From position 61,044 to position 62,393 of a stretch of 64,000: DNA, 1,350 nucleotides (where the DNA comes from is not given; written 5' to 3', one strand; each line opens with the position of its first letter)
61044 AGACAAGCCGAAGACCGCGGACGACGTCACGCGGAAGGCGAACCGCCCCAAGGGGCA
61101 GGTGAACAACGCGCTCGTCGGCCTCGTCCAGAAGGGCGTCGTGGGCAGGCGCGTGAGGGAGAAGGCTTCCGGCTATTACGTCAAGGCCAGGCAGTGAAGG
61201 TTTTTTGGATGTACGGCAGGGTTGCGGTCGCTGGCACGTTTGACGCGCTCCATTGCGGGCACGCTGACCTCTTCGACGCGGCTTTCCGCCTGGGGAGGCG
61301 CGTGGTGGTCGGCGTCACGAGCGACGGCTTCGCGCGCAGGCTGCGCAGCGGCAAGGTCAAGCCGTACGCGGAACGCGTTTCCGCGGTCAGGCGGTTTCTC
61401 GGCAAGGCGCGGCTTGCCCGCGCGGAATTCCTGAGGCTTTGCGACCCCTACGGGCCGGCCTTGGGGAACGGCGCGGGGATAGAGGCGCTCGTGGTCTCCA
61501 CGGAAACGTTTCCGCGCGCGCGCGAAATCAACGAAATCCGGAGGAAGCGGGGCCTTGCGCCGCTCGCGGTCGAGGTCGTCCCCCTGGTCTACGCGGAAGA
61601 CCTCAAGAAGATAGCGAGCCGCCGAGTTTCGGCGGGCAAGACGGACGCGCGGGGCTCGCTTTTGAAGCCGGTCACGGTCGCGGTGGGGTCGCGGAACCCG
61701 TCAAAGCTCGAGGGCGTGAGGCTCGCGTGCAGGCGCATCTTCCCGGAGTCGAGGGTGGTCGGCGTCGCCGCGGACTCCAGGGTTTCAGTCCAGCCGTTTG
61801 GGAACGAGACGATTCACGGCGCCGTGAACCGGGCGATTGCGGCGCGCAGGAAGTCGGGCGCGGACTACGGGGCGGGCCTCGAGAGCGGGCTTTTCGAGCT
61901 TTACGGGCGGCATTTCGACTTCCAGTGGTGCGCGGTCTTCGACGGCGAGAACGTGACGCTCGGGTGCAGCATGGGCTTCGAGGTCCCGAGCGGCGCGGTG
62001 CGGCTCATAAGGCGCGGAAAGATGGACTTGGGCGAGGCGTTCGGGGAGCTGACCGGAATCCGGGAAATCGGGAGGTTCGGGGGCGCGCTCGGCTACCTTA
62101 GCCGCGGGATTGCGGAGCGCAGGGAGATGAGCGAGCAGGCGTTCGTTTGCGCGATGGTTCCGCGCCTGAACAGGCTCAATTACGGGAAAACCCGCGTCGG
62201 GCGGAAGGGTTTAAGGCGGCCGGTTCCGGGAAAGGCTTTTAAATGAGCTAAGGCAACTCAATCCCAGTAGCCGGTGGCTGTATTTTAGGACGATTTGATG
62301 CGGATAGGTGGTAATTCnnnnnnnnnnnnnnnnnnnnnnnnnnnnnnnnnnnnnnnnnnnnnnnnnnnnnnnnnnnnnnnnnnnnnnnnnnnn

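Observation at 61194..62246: Gene fusion of phosphopantetheine adenylyltransferase-like nucleotidyltransferase with a DUF84/YjjX-like NTPase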

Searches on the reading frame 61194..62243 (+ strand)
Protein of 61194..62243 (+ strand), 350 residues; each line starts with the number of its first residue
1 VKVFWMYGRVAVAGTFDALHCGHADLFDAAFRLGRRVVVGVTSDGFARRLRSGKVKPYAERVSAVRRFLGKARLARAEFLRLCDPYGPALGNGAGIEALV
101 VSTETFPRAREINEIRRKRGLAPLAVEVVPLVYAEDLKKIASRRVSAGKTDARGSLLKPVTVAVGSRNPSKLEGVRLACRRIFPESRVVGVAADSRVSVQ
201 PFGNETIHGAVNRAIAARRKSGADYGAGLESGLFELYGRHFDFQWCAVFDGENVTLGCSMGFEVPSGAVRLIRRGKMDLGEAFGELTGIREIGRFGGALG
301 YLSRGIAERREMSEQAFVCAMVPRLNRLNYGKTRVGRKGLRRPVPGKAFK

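Call 3: search_protein_families(library=pfam, proteins=[window:61194-62243:+], max_evalue=0.1)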
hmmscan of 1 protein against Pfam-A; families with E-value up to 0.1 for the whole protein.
window:61194-62243:+ (350 aa): 4 families
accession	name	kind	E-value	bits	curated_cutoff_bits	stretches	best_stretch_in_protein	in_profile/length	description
PF01931.24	NTPase_I-T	-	1.2e-46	159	25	1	165-325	1-162/162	Protein of unknown function DUF84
PF01467.32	CTP_transf_like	-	7.4e-13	49.3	21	1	13-142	3-127/133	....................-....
PF03828.24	PAP_assoc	-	0.045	14.5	22.6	1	232-248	8-24/60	Cid1 family poly A polymerase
PF06574.18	FAD_syn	-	0.072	13.3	27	0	9-35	8-34/158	FAD synthetase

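Call 4: search_protein_families(library=ncbifam, proteins=[window:61194-62243:+], max_evalue=0.1)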
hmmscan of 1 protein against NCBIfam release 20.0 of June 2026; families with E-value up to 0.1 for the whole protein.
window:61194-62243:+ (350 aa): 16 families
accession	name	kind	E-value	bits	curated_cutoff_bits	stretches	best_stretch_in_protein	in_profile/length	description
NF002250.0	PRK01170.1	subfamily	3.7e-71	240.2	489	1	10-327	3-317/322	bifunctional pantetheine-phosphate adenylyltransferase/NTP phosphatase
NF003039.0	PRK03941.1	equivalog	6.2e-49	166.1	199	1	161-331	2-174/176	NTPase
NF001985.0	PRK00777.1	subfamily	6.5e-43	146.5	104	1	8-158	5-154/157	pantetheine-phosphate adenylyltransferase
TIGR00258.1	TIGR00258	equivalog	7.6e-42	143.3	117.1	1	164-330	1-167/168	inosine/xanthosine triphosphatase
NF003459.0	PRK05074.1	equivalog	2e-26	92.8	175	1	160-327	5-171/176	inosine/xanthosine triphosphatase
NF041124.1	CoaD_Thcocales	equivalog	4.9e-21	75.3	290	1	7-155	4-152/156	phosphopantetheine adenylyltransferase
NF002850.0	PRK03114.1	equivalog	4.4e-20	72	199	1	161-314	2-152/169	DUF84 family protein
TIGR00125.1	cyt_tran_rel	domain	6.7e-11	42.2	27.7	1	9-68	1-59/65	adenylyltransferase/cytidyltransferase family protein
TIGR02199.1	rfaE_dom_II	equivalog_domain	7.3e-07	29.1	181.5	1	10-57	14-60/144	D-glycero-beta-D-manno-heptose 1-phosphate adenylyltransferase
NF008454.0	PRK11316.1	equivalog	8.9e-06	24.6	521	1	11-58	344-390/475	bifunctional D-glycero-beta-D-manno-heptose-7-phosphate kinase/D-glycero-beta-D-manno-heptose 1-phosphate adenylyltransferase HldE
TIGR01518.1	g3p_cytidyltrns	equivalog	3.8e-05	23.8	165.4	1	10-59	1-50/125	glycerol-3-phosphate cytidylyltransferase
TIGR01510.1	coaD_prev_kdtB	equivalog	0.0056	16.7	103.3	1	12-44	4-36/155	pantetheine-phosphate adenylyltransferase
NF005518.0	PRK07143.1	equivalog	0.015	14.8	232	1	10-41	18-51/281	hypothetical protein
NF003786.0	PRK05379.1-2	equivalog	0.043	13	397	1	9-84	16-89/354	bifunctional nicotinamide-nucleotide adenylyltransferase/Nudix hydroxylase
NF004158.0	PRK05627.1-1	equivalog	0.054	12.8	396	1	10-39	19-48/304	bifunctional riboflavin kinase/FAD synthetase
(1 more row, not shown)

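Call 5: find_homologous_proteins(query=window:61194-62243:+)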
Query window:61194-62243:+ (350 aa): 40 proteins with E <= 0.001 among 8000 candidates.
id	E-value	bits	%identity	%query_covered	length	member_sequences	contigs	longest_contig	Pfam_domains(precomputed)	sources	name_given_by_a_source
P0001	1.1e-221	753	100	99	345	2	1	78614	PF01467.33,PF01931.26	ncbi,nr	ncbi:MAG: inosine/xanthosine triphosphatase [Candidatus ainarchaeum sp.]|nr:inosine/xanthosine triph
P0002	8.3e-144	497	69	93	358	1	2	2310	PF01467.33,PF01931.26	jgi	jgi:inosine/xanthosine triphosphatase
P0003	3.3e-140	485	65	94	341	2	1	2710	PF01467.33,PF01931.26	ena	-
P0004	8.2e-139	481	65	94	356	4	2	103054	PF01467.33,PF01931.26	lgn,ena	-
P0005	1.1e-135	471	63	94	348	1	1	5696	PF01467.33,PF01931.26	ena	-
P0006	3.6e-134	465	64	93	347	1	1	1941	PF01467.33,PF01931.26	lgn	-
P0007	1.7e-126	440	60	95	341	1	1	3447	PF01467.33,PF01931.26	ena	-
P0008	1.5e-117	411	57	93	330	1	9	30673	PF01467.33,PF01931.26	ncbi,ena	-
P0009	1.3e-111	391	57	93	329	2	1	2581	PF01467.33,PF01931.26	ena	-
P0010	3.5e-109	383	57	90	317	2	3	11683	PF01467.33,PF01931.26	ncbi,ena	-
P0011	7.5e-108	379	55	92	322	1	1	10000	PF01467.33,PF01931.26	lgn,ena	-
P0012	1.5e-101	358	52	91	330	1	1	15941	PF01467.33,PF01931.26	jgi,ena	-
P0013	4.4e-98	347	53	92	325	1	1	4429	PF01467.33,PF01931.26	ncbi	ncbi:MAG: inosine/xanthosine triphosphatase [Candidatus Micrarchaeota archaeon]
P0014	3.3e-94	334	50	93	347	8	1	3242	PF01467.33,PF01931.26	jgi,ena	-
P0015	4.9e-93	330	49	92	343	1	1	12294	PF01467.33,PF01931.26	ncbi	-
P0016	3.2e-92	328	50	92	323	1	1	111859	PF01467.33,PF01931.26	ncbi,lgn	ncbi:MAG: inosine/xanthosine triphosphatase [Candidatus Micrarchaeia archaeon]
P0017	1.3e-86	309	48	91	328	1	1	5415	PF01467.33,PF01931.26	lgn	-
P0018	8.3e-82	293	45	92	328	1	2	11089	PF01467.33,PF01931.26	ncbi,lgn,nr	ncbi:inosine/xanthosine triphosphatase [Candidatus Micrarchaeota archaeon]|nr:inosine/xanthosine tri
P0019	6.6e-81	290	45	92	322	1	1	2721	PF01467.33,PF01931.26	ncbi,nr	ncbi:inosine/xanthosine triphosphatase [Candidatus Micrarchaeota archaeon]|nr:inosine/xanthosine tri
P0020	6.7e-76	274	46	92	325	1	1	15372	PF01467.33,PF01931.26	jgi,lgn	jgi:inosine/xanthosine triphosphatase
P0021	6.3e-59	218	42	90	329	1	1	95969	PF01931.26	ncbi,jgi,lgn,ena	ncbi:MAG: inosine/xanthosine triphosphatase [Candidatus Micrarchaeia archaeon]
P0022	1.3e-57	214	43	90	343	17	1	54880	PF01467.33,PF01931.26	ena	-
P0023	2.1e-57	213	42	91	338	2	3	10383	PF01467.33,PF01931.26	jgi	-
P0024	5.7e-57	212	40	93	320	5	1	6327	PF01467.33,PF01931.26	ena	-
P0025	7.8e-57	211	43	91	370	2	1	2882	PF01467.33,PF01931.26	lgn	-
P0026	3.1e-55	206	39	93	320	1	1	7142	PF01467.33,PF01931.26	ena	-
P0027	6.8e-55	205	39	93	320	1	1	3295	PF01467.33,PF01931.26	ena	-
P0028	6.8e-55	205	39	93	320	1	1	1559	PF01467.33,PF01931.26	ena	-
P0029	9.0e-55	204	39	93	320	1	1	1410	PF01467.33,PF01931.26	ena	-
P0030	1.0e-54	204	39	93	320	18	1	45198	PF01467.33,PF01931.26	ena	-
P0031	8.2e-54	201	40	91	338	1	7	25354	PF01467.33,PF01931.26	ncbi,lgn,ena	-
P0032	2.7e-52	196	39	91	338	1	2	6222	PF01467.33,PF01931.26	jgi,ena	-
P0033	1.7e-51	194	40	92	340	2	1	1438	PF01467.33,PF01931.26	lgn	-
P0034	1.2e-50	191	39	83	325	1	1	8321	PF01931.26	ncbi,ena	-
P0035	4.0e-48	183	38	91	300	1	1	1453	PF01467.33,PF01931.26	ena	-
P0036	3.8e-46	176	44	70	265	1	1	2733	PF01931.26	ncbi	ncbi:MAG: inosine/xanthosine triphosphatase, partial [Candidatus Micrarchaeia archaeon]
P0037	1.2e-25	109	38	53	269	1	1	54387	PF01467.33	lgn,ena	-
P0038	3.3e-18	84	34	56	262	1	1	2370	PF01467.33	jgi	jgi:cytidyltransferase-like protein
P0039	4.6e-18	84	36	44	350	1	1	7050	PF04019.18,PF01467.33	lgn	-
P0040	4.9e-13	67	37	43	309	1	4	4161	PF04019.18,PF01467.33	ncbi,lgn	-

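Call 6: search_solved_structures(query=window:61194-62243:+, max_evalue=0.01, show_alignments=3)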
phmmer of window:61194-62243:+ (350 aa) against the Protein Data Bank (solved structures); distinct sequences matched with E-value up to 0.01: 8.
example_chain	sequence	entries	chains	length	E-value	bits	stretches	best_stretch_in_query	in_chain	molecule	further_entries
3do8_A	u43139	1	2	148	1.7e-22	83.5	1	9-156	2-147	Phosphopantetheine adenylyltransferase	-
1zno_A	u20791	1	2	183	2.5e-18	69.7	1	162-330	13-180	Hypothetical UPF0244 protein VC0702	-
1zwy_A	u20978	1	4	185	2.6e-18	69.7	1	162-330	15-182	Hypothetical UPF0244 protein VC0702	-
1u5w_A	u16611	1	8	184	3.4e-15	59.4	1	163-332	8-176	Hypothetical UPF0244 protein yjjX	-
1u14_A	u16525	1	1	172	1e-14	57.8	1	165-326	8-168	Hypothetical UPF0244 protein yjjX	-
3elb_A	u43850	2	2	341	0.0011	21.6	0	10-41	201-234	Ethanolamine-phosphate cytidylyltransferase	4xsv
1coz_A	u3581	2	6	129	0.0018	20.9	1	9-55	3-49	PROTEIN (GLYCEROL-3-PHOSPHATE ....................) | glycerol-3-phosphate cytidylyltransferase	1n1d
5x9q_A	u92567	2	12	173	0.0048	19.5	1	12-58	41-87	Putative cytidylyltransferase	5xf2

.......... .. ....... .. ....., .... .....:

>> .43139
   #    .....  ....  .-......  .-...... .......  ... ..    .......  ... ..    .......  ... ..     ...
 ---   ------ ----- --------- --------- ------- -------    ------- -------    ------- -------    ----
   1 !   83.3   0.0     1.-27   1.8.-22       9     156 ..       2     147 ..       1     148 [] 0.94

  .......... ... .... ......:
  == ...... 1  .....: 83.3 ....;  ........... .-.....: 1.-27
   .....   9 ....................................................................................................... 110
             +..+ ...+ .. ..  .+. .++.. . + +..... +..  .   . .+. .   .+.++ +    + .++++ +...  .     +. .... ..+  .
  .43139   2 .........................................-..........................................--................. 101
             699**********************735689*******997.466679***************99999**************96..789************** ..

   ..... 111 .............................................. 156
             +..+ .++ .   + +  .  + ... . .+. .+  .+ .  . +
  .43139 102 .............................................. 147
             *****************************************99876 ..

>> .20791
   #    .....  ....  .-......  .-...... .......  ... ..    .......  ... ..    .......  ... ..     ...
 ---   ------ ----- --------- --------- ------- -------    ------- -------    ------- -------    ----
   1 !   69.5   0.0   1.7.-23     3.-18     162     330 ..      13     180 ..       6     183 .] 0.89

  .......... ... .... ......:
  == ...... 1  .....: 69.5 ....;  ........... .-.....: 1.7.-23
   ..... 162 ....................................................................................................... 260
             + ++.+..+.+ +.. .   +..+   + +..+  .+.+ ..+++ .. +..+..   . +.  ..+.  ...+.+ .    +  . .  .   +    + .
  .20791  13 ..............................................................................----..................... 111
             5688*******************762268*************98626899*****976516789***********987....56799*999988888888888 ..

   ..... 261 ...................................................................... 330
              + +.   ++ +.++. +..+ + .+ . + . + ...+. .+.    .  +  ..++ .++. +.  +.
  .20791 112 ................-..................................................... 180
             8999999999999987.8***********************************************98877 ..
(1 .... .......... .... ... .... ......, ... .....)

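Call 19: search_protein_representatives(protein=window:61194-62243:+)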
Query: 350 residues. Proteins with E-value up to 0.001 (for the whole library): 5233; up to 1e-10: 2085; up to 1e-30: 102. The best 150 are listed.
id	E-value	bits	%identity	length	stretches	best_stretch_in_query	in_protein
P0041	1.8e-82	293.8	48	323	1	9-325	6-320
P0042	7.1e-80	285.3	45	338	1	8-327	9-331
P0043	2.8e-74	266.9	46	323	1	6-328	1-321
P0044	1.4e-73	264.6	47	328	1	7-326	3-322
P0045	1.8e-72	260.9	44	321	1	11-325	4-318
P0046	2.7e-72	260.4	46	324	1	10-326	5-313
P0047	1.9e-71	257.6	45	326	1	8-332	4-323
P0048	2.2e-69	250.8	42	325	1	7-328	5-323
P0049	1.1e-68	248.6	42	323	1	11-327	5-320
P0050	2.0e-68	247.7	42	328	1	9-329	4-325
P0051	6.5e-68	246.0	40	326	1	9-327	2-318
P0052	9.0e-66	238.9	42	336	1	9-328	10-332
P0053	7.6e-65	235.9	42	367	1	10-331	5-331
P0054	1.9e-63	231.3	42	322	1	11-327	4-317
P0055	1.4e-62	228.5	40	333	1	9-325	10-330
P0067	3.1e-55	204.3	37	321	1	9-328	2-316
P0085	3.1e-49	184.5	35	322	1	9-329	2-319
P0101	8.0e-45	170.0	34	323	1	9-327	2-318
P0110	5.4e-42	160.8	33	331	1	12-330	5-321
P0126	1.8e-35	139.3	31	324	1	10-325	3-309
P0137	3.9e-32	128.3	31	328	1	12-331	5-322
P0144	3.0e-30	122.1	30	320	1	8-329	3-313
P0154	2.7e-28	115.7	35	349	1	9-327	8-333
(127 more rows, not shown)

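Call 20: list_cluster_members(proteins=[P0041, P0051, P0067, P0085, P0101, P0110, P0126, P0137, P0144, P0154])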
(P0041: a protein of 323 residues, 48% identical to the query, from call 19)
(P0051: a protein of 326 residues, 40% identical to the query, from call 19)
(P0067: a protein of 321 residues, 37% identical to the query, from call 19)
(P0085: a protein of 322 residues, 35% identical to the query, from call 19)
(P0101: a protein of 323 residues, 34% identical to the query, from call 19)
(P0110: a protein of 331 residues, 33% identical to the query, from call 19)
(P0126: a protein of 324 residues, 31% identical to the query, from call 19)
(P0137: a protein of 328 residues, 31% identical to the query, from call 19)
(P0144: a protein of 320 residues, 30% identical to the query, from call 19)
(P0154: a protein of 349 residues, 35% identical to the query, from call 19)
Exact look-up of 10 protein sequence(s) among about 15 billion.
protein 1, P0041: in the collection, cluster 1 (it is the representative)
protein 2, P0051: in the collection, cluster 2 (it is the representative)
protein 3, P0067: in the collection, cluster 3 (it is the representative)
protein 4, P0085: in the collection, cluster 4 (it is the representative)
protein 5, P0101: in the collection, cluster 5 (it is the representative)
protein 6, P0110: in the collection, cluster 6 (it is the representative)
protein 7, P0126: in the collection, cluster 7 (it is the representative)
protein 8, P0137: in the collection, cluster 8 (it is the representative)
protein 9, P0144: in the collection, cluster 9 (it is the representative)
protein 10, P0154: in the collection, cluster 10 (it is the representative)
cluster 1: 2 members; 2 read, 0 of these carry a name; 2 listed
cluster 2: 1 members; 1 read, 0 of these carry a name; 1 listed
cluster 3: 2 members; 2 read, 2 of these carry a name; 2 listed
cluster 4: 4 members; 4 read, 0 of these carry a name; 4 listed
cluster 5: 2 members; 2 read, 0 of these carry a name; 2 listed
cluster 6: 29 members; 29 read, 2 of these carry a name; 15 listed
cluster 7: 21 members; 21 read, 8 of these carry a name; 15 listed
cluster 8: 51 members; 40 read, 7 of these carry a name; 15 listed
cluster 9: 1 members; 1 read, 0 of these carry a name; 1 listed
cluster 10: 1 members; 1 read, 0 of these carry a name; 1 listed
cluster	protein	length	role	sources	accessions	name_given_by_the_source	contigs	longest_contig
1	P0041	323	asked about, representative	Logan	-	-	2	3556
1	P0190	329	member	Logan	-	-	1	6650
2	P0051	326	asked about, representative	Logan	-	-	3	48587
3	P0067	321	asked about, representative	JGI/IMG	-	inosine/xanthosine triphosphatase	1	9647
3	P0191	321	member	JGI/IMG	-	inosine/xanthosine triphosphatase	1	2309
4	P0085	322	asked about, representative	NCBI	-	-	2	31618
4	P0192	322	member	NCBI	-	-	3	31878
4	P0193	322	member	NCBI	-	-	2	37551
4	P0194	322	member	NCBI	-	-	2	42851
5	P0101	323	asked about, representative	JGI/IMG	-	-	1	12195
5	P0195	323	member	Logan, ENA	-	-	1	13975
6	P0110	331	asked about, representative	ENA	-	-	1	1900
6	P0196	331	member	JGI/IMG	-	pantetheine-phosphate adenylyltransferase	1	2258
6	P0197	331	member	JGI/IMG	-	pantetheine-phosphate adenylyltransferase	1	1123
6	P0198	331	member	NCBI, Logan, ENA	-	-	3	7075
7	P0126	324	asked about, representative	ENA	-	-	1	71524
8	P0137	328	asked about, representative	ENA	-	-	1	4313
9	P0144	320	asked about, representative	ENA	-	-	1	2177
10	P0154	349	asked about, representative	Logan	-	-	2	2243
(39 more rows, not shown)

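Call 24: find_encoding_contigs(protein=P0001, flank=10000, max_places=3)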
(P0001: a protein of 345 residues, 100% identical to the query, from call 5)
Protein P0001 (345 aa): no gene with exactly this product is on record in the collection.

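Call 25: find_encoding_contigs(protein=P0004, flank=6000, max_places=2)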
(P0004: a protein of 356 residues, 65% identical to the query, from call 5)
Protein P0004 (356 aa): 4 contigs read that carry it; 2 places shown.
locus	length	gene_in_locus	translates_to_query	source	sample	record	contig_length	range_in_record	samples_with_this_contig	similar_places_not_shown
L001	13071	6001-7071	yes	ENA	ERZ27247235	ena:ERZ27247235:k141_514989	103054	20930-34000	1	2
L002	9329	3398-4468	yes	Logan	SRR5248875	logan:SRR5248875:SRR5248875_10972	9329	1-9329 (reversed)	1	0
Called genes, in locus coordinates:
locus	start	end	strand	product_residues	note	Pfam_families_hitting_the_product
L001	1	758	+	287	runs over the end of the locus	PF00466:Ribosomal_L10, PF17777:RL10P_insert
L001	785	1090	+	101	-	PF00428:Ribosomal_60s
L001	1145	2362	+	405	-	PF00266:Aminotran_5, PF00155:Aminotran_1_2, PF01041:DegT_DnrJ_EryC1, PF01053:Cys_Met_Meta_PP (weak), PF01212:Beta_elim_lyase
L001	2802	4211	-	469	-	-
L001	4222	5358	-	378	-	PF02005:TRM, PF05175:MTS (faint)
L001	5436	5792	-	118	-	PF04010:DUF357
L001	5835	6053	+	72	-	PF01978:TrmB (weak)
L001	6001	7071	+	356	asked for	PF01467:CTP_transf_like, PF01931:NTPase_I-T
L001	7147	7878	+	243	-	-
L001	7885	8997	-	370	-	PF00579:tRNA-synt_1b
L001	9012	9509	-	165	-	PF00011:HSP20, PF17886:ArsA_HSP20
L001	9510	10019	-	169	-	PF27325:MJ0538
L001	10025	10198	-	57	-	-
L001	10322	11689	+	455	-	PF01071:GARS_A, PF02843:GARS_C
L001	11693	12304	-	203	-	-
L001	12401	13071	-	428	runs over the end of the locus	PF13393:tRNA-synt_His, PF00587:tRNA-synt_2b (faint), PF03129:HGTP_anticodon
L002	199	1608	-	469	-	-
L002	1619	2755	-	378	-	PF02005:TRM, PF05175:MTS (faint)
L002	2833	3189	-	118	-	PF04010:DUF357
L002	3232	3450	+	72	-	PF01978:TrmB (weak)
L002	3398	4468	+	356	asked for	PF01467:CTP_transf_like, PF01931:NTPase_I-T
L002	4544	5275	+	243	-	-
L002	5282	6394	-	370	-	PF00579:tRNA-synt_1b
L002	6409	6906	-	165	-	PF00011:HSP20, PF17886:ArsA_HSP20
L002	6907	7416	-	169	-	PF27325:MJ0538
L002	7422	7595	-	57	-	-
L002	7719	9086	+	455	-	PF01071:GARS_A, PF02843:GARS_C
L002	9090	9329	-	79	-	?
